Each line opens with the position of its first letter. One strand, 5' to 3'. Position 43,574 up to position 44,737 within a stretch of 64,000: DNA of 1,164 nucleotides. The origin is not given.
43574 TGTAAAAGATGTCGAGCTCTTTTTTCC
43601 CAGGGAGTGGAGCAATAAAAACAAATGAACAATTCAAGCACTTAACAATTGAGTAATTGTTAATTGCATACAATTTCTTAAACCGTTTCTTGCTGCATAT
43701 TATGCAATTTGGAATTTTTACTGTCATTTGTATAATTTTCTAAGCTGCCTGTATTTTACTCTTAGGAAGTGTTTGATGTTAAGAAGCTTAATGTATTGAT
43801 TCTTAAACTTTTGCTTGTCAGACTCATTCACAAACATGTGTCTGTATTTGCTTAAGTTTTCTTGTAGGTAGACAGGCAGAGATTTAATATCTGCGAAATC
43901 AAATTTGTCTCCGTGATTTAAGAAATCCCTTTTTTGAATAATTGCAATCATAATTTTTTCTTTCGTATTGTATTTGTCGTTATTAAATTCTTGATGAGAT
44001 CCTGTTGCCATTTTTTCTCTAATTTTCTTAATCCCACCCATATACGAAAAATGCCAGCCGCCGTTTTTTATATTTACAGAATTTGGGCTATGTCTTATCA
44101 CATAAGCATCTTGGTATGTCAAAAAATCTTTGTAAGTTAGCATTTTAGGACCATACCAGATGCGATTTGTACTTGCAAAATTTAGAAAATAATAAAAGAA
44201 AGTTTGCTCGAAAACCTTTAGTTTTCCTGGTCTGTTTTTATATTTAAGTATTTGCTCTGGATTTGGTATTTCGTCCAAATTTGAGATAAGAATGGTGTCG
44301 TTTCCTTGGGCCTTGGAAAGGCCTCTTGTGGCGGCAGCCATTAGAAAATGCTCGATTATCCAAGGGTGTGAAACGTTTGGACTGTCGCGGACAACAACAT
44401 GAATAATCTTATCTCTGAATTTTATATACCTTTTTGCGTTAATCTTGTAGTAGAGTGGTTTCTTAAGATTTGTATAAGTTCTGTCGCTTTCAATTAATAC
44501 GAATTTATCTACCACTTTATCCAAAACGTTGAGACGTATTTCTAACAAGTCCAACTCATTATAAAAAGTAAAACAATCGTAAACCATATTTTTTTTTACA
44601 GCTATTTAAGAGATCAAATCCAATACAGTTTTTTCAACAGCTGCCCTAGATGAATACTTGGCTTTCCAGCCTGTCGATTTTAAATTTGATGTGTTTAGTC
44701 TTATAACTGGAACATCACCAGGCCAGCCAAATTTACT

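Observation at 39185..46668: GDP-D-glycero-D-manno-heptose pathway with tailoring dehydratases, methyltransferases and a GT17-like transferase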

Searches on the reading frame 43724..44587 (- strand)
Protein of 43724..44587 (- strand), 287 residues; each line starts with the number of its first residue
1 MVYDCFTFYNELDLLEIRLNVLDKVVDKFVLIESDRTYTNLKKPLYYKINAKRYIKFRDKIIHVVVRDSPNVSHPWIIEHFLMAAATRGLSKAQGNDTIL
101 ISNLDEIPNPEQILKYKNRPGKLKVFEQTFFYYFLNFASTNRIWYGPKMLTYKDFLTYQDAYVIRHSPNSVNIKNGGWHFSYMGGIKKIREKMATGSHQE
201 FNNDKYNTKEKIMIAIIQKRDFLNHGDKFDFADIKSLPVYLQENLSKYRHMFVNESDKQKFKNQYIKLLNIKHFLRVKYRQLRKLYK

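Call 4: search_protein_families(library=pfam, proteins=[window:43724-44587:-], max_evalue=0.01)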
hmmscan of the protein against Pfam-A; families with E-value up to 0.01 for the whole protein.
window:43724-44587:- (287 aa): 1 family
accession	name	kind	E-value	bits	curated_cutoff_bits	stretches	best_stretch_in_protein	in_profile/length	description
PF04724.18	Glyco_transf_17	-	6.7e-27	94.9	26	1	2-233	75-309/348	Glycosyltransferase family 17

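Call 5: search_protein_families(library=ncbifam, proteins=[window:43724-44587:-], max_evalue=0.01)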
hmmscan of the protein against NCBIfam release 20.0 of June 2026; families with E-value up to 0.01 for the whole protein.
window:43724-44587:- (287 aa): 0 families

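Call 16: search_solved_structures(query=window:43724-44587:-, max_evalue=1)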
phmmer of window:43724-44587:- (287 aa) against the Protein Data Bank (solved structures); distinct sequences matched with E-value up to 1: 1.
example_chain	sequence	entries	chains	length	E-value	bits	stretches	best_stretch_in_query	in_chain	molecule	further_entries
2go3_A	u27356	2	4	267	0.43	13.4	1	73-136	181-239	UDP-3-O-[3-hydroxymyristoyl] N-acetylglucosamine deacetylase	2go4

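Call 29: find_homologous_proteins(query=window:43724-44587:-, max_evalue=0.00001)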
Query window:43724-44587:- (287 aa): 6893 proteins with E <= 0.00001 among 7248 candidates; the best 120 are listed.
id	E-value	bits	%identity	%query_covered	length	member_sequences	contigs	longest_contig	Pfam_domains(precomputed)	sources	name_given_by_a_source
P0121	4.9e-190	648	100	100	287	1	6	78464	PF04724.19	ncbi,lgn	-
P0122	6.8e-178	608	93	100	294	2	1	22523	PF04724.19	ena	-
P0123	2.3e-141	488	76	100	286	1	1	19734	PF04724.19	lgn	-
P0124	5.3e-139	481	73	99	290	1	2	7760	PF04724.19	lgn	-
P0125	6.1e-139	480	73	100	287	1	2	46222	PF04724.19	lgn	-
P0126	1.2e-138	480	73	99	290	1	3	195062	PF04724.19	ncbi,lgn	-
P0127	2.0e-138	479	72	100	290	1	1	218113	PF04724.19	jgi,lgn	-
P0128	1.5e-137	476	73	99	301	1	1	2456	PF04724.19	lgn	-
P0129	5.1e-137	474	71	100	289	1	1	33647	PF04724.19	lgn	-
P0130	4.2e-134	465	72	100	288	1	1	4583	PF04724.19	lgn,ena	-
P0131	1.0e-129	450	73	99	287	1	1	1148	PF04724.19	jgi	jgi:beta-1,4-mannosyl-glycoprotein beta-1,4-N-acetylglucosaminyltransferase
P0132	3.6e-129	448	70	99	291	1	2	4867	PF04724.19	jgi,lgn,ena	-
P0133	7.9e-126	437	69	99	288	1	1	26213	PF04724.19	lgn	-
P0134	5.8e-125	435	67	99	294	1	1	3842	PF04724.19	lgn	-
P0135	7.1e-125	434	67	99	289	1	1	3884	PF04724.19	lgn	-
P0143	2.1e-87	311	51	100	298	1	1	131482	PF04724.19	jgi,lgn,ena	-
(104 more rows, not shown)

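Call 31: find_related_loci(query=A1, collection=genome_contigs, flank=10000)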
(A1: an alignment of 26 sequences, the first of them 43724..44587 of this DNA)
Query A1 (287 aa) in genome_contigs; peptide patterns used: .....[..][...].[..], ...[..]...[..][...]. (x = any residue, [..] = any of these).
600 stretches matched a pattern (row limit reached: there are more); 581 encode a relative of the query (tblastn E <= 1e-3); the best 80 are kept; 80 distinct loci.
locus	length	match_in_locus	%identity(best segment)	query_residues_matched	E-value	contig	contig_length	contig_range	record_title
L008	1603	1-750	70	38-287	4e-130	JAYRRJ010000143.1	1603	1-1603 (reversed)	MAG: Candidatus Levyibacteriota bacterium isolate XM1_ASGE3bin.27 k141_896680, whole genome shotgun sequence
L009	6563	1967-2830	51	1-284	3e-90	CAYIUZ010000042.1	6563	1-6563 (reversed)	MAG TPA_asm: uncultured Gammaproteobacteria bacterium isolate ERP119705_co5_457 genome assembly, contig: NODE_15814_leng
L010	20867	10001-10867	49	1-284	2e-77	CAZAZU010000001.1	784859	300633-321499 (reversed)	MAG TPA_asm: uncultured Gammaproteobacteria bacterium isolate SRP178908_co1_328 genome assembly, contig: NODE_1_length_7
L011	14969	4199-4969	50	1-255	2e-76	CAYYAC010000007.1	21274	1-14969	MAG TPA_asm: uncultured Gammaproteobacteria bacterium isolate SRP200132_co2_12 genome assembly, contig: NODE_1991_length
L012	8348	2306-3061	45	1-253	5e-70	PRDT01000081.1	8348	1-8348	MAG: Candidatus Levyibacteriota bacterium isolate Amazon FNV 2010 10 14 contig_45_641133908_length_8348_multi_4_in_0_out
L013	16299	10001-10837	43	1-274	2e-68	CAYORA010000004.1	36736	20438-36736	MAG TPA_asm: uncultured Gammaproteobacteria bacterium isolate SRP170004_co1_164 genome assembly, contig: NODE_1558_lengt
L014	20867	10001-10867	43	1-274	2e-67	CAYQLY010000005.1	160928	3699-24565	MAG TPA_asm: uncultured Cytophagales bacterium isolate SRP257259_co1_264 genome assembly, contig: NODE_72_length_160928_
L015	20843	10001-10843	43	1-259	6e-63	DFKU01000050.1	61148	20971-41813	MAG TPA_asm: Alphaproteobacteria bacterium UBA3637 UBA3637_contig_50290, whole genome shotgun sequence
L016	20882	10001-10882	42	1-262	1e-62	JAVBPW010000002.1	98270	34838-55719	MAG: Alphaproteobacteria bacterium isolate EPI_MAG_00149 c_000007386513, whole genome shotgun sequence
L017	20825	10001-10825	43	1-253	1e-62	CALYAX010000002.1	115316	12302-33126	MAG: uncultured Alphaproteobacteria bacterium isolate BRZ_DH__bin41 genome assembly, contig: BRZ_DH__NODE_204_length_115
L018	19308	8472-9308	43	1-258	4e-61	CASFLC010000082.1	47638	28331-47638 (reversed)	uncultured proteobacterium isolate SI.A99.metabat-bins.196 genome assembly, contig: SI.A99.metabat-bins.196.fa_k141_2627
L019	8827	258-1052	41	1-251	6e-61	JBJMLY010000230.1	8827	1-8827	MAG: Cytophagaceae bacterium isolate H3_16_all_fractions_metab_44_44_0 k255_3709599, whole genome shotgun sequence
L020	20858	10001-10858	40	1-251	2e-60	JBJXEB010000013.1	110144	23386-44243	MAG: Cyclobacteriaceae bacterium isolate P.bin.40 k127_1616550, whole genome shotgun sequence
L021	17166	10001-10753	43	1-255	4e-60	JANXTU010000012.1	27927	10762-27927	MAG: Fimbriiglobus sp. isolate 339R_metabat_14 339R_k141_1503969, whole genome shotgun sequence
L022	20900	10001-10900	40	1-276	2e-59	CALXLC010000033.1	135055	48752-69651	MAG: uncultured Alphaproteobacteria bacterium isolate E27__bin196 genome assembly, contig: E27__k127_6067688, whole geno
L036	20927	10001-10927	39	1-287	8e-55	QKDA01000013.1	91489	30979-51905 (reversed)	MAG: Spirochaetales bacterium isolate SZUA-438 scaffold_309, whole genome shotgun sequence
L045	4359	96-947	36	1-251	3e-54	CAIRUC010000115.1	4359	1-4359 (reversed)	MAG: uncultured Bacteroidetes bacterium isolate LJ_bin-3261 genome assembly, contig: bin-3261:115/141, whole genome shot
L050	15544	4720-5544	41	1-254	1e-55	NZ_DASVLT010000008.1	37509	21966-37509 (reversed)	MAG: Bdellovibrio sp. isolate SMAG_U3081 k141_341902, whole genome shotgun sequence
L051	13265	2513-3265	39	1-251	4e-54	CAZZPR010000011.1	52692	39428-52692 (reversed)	MAG TPA_asm: uncultured Desulfobacteraceae bacterium isolate SRP141376_co1_353 genome assembly, contig: NODE_1607_length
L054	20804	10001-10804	39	1-247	2e-53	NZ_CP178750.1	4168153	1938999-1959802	Bdellovibrio sp. HCB-110 chromosome, complete genome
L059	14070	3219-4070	36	1-251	5e-53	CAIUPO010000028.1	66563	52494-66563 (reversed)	MAG: uncultured Bacteroidetes bacterium isolate Umea_bin-09912 genome assembly, contig: bin-09912:028/146, whole genome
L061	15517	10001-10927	36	1-282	1e-52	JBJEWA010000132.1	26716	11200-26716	MAG: Kiritimatiellia bacterium isolate LOHA43_bin.016 NODE_863_length_26716_cov_6.995049, whole genome shotgun sequence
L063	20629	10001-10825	37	1-251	1e-52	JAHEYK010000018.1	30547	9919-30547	MAG: Bacteroidetes bacterium isolate nzgw126 NODE_1521_length_30548_cov_6.795511, whole genome shotgun sequence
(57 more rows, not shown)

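Call 33: find_encoding_contigs(protein=P0126, flank=10000, max_places=1)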
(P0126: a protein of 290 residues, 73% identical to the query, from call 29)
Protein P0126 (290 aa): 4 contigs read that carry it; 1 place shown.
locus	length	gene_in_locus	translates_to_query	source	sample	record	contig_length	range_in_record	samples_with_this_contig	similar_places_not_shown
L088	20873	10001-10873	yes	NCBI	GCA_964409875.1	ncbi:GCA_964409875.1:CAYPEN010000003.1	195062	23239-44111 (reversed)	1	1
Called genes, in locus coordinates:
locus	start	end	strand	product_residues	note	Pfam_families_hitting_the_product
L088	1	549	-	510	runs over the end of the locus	-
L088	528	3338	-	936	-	-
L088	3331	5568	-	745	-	PF00535:Glycos_transf_2, PF10111:Glyco_tranf_2_2 (weak), PF13641:Glyco_tranf_2_3, PF13231:PMT_2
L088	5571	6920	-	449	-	PF00657:Lipase_GDSL (weak), PF13472:Lipase_GDSL_2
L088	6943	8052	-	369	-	PF13439:Glyco_transf_4, PF00534:Glycos_transf_1, PF13692:Glyco_trans_1_4 (weak)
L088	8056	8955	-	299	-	PF00535:Glycos_transf_2, PF13641:Glyco_tranf_2_3, PF13632:Glyco_trans_2_3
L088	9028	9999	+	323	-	PF01073:3Beta_HSD, PF01370:Epimerase, PF02719:Polysacc_synt_2 (weak), PF04321:RmlD_sub_bind, PF16363:GDP_Man_Dehyd, PF07993:NAD_binding_4 (weak), PF13460:NAD_binding_10 (weak)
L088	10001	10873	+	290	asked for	PF04724:Glyco_transf_17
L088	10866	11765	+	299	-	PF08003:Methyltransf_9 (weak), PF13489:Methyltransf_23, PF07021:MetW (weak), PF08241:Methyltransf_11, PF08242:Methyltransf_12, PF13649:Methyltransf_25, PF13847:Methyltransf_31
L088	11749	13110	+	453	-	PF00657:Lipase_GDSL (faint), PF13472:Lipase_GDSL_2 (weak)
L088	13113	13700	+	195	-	PF00702:Hydrolase (weak), PF13242:Hydrolase_like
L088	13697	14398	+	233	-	PF00483:NTP_transferase, PF12804:NTP_transf_3 (weak)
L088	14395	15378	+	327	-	PF00288:GHMP_kinases_N, PF08544:GHMP_kinases_C (weak)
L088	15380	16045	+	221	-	PF13580:SIS_2, PF01380:SIS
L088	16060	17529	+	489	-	PF01943:Polysacc_synt, PF13440:Polysacc_synt_3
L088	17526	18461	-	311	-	PF00535:Glycos_transf_2, PF13641:Glyco_tranf_2_3, PF13506:Glyco_transf_21 (weak)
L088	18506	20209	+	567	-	PF10131:PTPS_related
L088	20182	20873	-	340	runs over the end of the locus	PF13439:Glyco_transf_4, PF13692:Glyco_trans_1_4 (weak)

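Call 34: find_encoding_contigs(protein=P0127, flank=10000, max_places=1)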
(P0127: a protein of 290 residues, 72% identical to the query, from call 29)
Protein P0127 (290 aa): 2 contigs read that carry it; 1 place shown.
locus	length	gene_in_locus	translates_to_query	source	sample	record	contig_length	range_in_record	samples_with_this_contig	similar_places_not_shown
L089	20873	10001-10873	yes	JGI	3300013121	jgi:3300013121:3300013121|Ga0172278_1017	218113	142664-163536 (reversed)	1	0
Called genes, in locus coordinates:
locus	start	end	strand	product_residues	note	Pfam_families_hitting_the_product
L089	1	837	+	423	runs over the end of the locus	PF08421:Methyltransf_13, PF13489:Methyltransf_23, PF08484:Methyltransf_14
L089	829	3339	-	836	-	-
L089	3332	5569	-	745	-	PF00535:Glycos_transf_2, PF13641:Glyco_tranf_2_3, PF10111:Glyco_tranf_2_2 (weak), PF13231:PMT_2 (weak)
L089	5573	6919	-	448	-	PF00657:Lipase_GDSL (weak), PF13472:Lipase_GDSL_2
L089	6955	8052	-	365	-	PF13439:Glyco_transf_4, PF00534:Glycos_transf_1, PF13692:Glyco_trans_1_4, PF13524:Glyco_trans_1_2 (weak)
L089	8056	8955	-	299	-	PF00535:Glycos_transf_2, PF13641:Glyco_tranf_2_3, PF13632:Glyco_trans_2_3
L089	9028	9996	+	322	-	PF01073:3Beta_HSD, PF01370:Epimerase, PF02719:Polysacc_synt_2 (weak), PF04321:RmlD_sub_bind, PF16363:GDP_Man_Dehyd, PF07993:NAD_binding_4 (weak), PF13460:NAD_binding_10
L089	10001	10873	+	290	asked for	PF04724:Glyco_transf_17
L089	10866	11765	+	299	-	PF08003:Methyltransf_9 (weak), PF02353:CMAS (weak), PF13489:Methyltransf_23, PF07021:MetW, PF08241:Methyltransf_11, PF08242:Methyltransf_12, PF13649:Methyltransf_25, PF13847:Methyltransf_31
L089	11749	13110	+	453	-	PF00657:Lipase_GDSL (faint), PF13472:Lipase_GDSL_2 (faint)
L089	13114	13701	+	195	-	PF13419:HAD_2 (faint), PF08645:PNK3P (weak), PF13242:Hydrolase_like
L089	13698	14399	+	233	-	PF00483:NTP_transferase, PF12804:NTP_transf_3 (weak)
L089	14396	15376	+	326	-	PF00288:GHMP_kinases_N, PF08544:GHMP_kinases_C (weak)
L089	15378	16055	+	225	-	PF13580:SIS_2, PF01380:SIS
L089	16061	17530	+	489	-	PF01943:Polysacc_synt, PF13440:Polysacc_synt_3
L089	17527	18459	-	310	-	PF00535:Glycos_transf_2, PF10111:Glyco_tranf_2_2 (weak), PF13641:Glyco_tranf_2_3, PF13506:Glyco_transf_21, PF13632:Glyco_trans_2_3 (weak)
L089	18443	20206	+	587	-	PF10131:PTPS_related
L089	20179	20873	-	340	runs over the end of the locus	PF13439:Glyco_transf_4, PF13692:Glyco_trans_1_4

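Call 35: find_encoding_contigs(protein=P0143, flank=10000, max_places=1)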
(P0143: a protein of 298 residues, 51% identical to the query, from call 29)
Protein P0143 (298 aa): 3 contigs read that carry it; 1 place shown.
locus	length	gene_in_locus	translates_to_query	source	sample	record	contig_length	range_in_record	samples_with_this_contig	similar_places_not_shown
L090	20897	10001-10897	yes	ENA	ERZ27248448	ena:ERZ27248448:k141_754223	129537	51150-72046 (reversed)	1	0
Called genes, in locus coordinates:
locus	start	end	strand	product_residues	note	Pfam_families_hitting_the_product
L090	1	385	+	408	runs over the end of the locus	PF08245:Mur_ligase_M, PF02875:Mur_ligase_C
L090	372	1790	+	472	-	PF01225:Mur_ligase, PF08245:Mur_ligase_M, PF02875:Mur_ligase_C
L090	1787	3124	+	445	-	PF00275:EPSP_synthase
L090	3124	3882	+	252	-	PF00483:NTP_transferase, PF01128:IspD, PF02348:CTP_transf_3 (weak), PF12804:NTP_transf_3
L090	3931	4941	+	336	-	PF00953:Glycos_transf_4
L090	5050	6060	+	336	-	PF01098:FTSW_RODA_SPOVE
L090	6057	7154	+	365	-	PF03033:Glyco_transf_28, PF13528:Glyco_trans_1_3 (faint), PF04101:Glyco_tran_28_C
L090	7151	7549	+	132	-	-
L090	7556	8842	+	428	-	PF11104:PilM_2 (faint), PF14450:FtsA, PF02491:SHS2_FTSA, PF14450:FtsA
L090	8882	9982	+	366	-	PF00091:Tubulin, PF12327:FtsZ_C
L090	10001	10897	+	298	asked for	PF04724:Glyco_transf_17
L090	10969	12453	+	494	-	PF01943:Polysacc_synt, PF13440:Polysacc_synt_3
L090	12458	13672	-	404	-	PF08421:Methyltransf_13, PF13489:Methyltransf_23, PF08241:Methyltransf_11, PF08242:Methyltransf_12, PF08484:Methyltransf_14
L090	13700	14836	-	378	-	PF01041:DegT_DnrJ_EryC1, PF00155:Aminotran_1_2 (weak)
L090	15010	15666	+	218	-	PF17836:PglD_N (weak), PF21711:DCTN5 (faint), PF25084:LbH_EIF2B (weak), PF25087:GMPPB_C, PF00132:Hexapep, PF14602:Hexapep_2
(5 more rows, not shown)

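Call 45: search_protein_families(library=ncbifam, proteins=[L088:9028-9999:+], max_evalue=1e-10)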
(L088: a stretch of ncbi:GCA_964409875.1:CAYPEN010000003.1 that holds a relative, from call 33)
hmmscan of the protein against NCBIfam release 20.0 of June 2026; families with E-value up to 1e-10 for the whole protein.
L088:9028-9999:+ (323 aa): 16 families
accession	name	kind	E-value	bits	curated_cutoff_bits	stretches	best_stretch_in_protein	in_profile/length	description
TIGR01181.1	dTDP_gluc_dehyt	equivalog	3.2e-43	148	365.1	1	9-313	1-308/321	dTDP-glucose 4,6-dehydratase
TIGR01179.1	galE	equivalog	1.3e-36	126.1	262.3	1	9-313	1-321/332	UDP-glucose 4-epimerase GalE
TIGR04180.1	EDH_00030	hypoth_equivalog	5.6e-29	101.1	475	1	10-303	1-296/297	NAD-dependent 4,6-dehydratase LegB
NF011728.1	PRK15181.1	equivalog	9.7e-20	70.8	760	1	9-312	17-333/348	Vi polysaccharide biosynthesis UDP-N-acetylglucosaminuronic acid C-4 epimerase TviC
TIGR02197.1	heptose_epim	equivalog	2.3e-19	69.7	274.6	1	10-271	1-266/316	ADP-glyceromanno-heptose 6-epimerase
NF007582.0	PRK10217.1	equivalog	1.4e-18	67.1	698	1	8-313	2-328/355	dTDP-glucose 4,6-dehydratase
NF007490.0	PRK10084.1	subfamily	2.3e-18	66.3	649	1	9-314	2-332/361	dTDP-glucose 4,6-dehydratase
NF007956.0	PRK10675.1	subfamily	1.6e-17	63.7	394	1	9-165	2-161/338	UDP-glucose 4-epimerase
NF043036.1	ErythonDh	equivalog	2.2e-14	53.4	325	1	9-169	2-165/321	D-erythronate dehydrogenase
NF008872.0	PRK11908.1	equivalog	7.7e-14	51.5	294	1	8-264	2-271/349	bifunctional UDP-4-keto-pentose/UDP-xylose synthase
NF042423.1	oxyalk_red_Shew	equivalog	1.7e-13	50.4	580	1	3-270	4-263/331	2-alkyl-3-oxoalkanoate reductase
TIGR02622.1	CDP_4_6_dhtase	equivalog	2e-13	50.2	278.45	1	8-313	5-327/352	CDP-glucose 4,6-dehydratase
NF047922.1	GDPFucSynFcl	equivalog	2.7e-13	50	500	1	8-316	3-301/308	GDP-L-fucose synthase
NF005998.1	PRK08125.1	equivalog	2.3e-11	42.8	777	1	6-270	314-591/649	bifunctional UDP-4-amino-4-deoxy-L-arabinose formyltransferase/UDP-glucuronic acid oxidase ArnA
TIGR01746.1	Thioester-redct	subfamily_domain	2.8e-11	43.2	213.35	0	71-270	82-288/371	thioester reductase domain-containing protein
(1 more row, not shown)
